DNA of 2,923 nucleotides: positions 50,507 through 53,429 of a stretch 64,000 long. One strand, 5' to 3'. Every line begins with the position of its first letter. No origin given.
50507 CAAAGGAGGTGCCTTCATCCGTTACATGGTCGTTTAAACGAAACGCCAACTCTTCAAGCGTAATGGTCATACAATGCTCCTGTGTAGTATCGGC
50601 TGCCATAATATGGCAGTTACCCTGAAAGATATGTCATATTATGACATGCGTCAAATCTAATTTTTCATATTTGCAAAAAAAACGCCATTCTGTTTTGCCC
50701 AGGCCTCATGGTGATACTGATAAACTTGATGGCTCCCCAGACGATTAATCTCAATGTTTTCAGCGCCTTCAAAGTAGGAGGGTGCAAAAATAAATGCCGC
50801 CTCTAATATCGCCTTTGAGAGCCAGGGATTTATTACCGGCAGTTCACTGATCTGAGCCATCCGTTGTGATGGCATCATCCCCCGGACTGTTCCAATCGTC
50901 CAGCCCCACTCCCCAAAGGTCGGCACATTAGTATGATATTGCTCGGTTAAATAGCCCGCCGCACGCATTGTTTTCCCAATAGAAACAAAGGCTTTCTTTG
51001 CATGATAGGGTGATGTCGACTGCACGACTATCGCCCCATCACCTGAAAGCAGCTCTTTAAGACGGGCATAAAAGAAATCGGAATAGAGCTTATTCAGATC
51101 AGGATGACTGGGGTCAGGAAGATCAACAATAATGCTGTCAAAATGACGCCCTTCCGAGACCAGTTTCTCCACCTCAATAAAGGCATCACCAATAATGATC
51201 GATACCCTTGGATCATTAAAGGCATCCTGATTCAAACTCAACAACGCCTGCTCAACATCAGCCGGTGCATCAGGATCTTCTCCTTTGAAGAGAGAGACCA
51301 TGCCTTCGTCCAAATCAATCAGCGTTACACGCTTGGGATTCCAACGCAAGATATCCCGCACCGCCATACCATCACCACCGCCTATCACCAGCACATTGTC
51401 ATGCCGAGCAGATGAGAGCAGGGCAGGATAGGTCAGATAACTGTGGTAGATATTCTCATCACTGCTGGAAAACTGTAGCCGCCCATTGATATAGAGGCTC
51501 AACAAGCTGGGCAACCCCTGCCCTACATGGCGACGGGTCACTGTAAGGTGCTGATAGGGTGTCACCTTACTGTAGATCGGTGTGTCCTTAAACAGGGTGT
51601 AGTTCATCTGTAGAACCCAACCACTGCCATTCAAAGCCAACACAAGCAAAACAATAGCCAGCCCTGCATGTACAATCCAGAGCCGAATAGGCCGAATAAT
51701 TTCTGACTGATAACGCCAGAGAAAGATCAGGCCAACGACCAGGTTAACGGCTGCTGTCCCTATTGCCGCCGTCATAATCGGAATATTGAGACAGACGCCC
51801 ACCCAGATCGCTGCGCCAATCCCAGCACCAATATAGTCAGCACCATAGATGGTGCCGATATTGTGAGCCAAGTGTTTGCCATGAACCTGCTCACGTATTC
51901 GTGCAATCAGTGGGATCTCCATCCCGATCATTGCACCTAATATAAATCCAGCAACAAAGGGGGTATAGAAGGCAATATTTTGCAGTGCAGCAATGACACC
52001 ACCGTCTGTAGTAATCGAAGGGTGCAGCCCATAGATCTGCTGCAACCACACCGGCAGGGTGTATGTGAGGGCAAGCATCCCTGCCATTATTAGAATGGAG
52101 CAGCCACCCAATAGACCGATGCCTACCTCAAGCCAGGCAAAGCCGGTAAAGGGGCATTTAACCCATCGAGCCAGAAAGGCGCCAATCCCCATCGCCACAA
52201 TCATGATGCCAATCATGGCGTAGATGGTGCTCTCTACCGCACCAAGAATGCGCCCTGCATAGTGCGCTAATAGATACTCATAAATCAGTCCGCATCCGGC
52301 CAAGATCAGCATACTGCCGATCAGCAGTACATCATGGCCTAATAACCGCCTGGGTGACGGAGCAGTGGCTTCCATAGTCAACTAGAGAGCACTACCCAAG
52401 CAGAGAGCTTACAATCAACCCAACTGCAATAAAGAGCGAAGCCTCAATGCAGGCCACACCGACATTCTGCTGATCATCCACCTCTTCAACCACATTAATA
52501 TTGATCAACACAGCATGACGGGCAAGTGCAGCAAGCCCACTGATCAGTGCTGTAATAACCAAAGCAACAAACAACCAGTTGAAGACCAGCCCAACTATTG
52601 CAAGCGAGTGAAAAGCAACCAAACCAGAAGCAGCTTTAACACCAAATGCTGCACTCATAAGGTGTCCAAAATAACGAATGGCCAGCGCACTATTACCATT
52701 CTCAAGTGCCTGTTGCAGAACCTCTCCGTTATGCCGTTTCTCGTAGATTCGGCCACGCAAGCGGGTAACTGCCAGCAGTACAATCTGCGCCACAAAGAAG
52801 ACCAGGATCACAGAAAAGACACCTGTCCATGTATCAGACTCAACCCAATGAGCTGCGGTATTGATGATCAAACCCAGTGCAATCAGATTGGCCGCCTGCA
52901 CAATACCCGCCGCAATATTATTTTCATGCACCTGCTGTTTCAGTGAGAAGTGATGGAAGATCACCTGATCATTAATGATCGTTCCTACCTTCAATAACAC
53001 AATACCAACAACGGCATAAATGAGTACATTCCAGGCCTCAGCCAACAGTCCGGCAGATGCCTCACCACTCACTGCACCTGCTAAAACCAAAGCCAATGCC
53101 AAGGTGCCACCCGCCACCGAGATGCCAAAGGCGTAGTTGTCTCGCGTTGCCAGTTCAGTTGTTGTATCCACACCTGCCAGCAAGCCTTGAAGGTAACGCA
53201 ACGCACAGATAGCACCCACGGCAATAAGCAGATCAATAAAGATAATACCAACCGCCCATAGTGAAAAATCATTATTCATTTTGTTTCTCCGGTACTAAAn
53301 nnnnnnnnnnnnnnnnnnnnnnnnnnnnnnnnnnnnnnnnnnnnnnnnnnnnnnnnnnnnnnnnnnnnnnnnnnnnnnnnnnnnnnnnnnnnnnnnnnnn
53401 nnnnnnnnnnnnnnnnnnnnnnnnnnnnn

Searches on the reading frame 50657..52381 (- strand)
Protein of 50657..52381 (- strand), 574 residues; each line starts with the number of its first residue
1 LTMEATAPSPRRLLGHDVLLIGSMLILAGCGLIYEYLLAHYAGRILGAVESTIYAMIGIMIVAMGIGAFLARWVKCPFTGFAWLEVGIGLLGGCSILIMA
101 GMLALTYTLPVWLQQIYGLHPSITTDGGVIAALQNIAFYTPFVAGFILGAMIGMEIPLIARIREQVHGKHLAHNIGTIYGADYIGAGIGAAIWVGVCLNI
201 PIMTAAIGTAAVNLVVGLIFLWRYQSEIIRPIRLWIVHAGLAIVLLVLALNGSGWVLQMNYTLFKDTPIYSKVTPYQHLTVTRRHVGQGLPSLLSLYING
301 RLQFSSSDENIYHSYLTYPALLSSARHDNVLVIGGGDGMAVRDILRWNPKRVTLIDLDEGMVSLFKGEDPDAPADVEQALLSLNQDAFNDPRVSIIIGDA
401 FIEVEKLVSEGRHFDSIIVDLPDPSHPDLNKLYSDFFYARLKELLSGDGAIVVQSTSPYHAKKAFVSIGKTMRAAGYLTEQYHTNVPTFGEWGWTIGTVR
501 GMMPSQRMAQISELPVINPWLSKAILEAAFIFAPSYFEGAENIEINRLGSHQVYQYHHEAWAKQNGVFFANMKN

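Call 56: search_protein_families(library=pfam, proteins=[window:50657-52381:-], max_evalue=0.00001)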
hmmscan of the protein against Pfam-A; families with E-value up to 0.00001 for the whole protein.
window:50657-52381:- (574 aa): 1 family
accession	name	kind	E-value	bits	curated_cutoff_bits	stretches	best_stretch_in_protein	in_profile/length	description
PF01564.23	Spermine_synth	-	8.5e-32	110.6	22.9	1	309-502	1-179/186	Spermine/spermidine synthase domain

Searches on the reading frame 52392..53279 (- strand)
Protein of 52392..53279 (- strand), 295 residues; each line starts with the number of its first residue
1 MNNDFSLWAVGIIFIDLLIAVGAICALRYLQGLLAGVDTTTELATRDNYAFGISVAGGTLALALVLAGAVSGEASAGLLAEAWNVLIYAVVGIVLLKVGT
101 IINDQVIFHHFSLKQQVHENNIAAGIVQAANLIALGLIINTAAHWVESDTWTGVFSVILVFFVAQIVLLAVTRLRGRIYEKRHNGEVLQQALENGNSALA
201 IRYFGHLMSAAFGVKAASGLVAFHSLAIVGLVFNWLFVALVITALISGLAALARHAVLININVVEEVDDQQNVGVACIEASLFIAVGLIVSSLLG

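Call 56: search_protein_families(library=pfam, proteins=[window:52392-53279:-], max_evalue=0.00001)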
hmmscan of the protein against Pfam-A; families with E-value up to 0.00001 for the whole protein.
window:52392-53279:- (295 aa): 1 family
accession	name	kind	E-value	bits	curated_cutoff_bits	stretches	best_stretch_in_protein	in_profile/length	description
PF03994.20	DUF350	-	3.8e-31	108.3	26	2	13-142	9-132/133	Domain of Unknown Function (DUF350)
